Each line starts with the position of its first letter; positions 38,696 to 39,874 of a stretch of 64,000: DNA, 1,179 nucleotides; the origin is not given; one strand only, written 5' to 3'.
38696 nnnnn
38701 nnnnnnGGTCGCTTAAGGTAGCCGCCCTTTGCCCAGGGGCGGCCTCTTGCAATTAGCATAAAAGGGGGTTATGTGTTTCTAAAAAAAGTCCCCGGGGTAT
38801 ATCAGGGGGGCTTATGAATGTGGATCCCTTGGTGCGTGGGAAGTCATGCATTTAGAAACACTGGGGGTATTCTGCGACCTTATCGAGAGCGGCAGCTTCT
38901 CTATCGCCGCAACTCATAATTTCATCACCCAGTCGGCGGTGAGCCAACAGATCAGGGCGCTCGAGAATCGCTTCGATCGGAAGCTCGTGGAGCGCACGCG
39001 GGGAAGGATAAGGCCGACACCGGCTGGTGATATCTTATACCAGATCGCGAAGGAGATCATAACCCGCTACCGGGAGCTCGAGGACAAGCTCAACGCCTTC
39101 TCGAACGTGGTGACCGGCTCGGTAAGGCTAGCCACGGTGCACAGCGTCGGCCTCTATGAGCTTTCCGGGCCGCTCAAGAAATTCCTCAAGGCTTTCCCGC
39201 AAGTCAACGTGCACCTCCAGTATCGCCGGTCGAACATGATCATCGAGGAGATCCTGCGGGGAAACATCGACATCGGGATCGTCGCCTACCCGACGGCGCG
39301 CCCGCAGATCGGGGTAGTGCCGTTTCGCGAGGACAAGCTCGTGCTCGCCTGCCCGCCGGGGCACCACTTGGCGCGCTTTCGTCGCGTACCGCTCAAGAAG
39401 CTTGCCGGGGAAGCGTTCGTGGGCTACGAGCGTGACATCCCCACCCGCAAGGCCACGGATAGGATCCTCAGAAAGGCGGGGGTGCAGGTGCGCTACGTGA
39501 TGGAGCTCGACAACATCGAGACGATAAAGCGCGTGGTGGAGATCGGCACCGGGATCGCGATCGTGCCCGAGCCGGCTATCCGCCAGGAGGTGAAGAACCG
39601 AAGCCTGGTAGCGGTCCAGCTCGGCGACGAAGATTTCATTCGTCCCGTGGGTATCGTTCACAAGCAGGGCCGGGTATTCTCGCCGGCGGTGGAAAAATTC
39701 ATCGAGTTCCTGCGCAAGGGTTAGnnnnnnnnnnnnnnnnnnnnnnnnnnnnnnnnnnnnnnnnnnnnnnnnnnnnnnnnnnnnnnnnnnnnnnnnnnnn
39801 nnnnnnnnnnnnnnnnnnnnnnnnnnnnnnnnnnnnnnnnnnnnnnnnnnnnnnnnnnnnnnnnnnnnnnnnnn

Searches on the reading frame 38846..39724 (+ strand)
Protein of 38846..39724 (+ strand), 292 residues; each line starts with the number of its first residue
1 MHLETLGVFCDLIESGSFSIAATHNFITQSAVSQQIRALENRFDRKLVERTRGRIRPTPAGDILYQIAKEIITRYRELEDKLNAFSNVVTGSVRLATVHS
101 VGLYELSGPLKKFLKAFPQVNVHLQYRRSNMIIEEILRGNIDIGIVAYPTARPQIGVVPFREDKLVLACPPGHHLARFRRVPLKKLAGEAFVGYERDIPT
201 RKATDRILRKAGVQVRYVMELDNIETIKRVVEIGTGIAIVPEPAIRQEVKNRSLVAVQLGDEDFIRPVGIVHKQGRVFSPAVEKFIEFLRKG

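Call 9: search_protein_families(library=pfam, proteins=[window:38846-39724:+], max_evalue=0.001)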
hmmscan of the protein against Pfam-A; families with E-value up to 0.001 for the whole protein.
window:38846-39724:+ (292 aa): 2 families
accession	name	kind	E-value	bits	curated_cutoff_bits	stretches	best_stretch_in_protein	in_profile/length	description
PF03466.25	LysR_substrate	-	2.3e-50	171.3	28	1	89-291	4-206/209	LysR substrate binding domain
PF00126.33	HTH_1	-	4.3e-18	65.5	26.6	1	3-61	1-59/60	Bacterial regulatory helix-turn-helix protein, lysR family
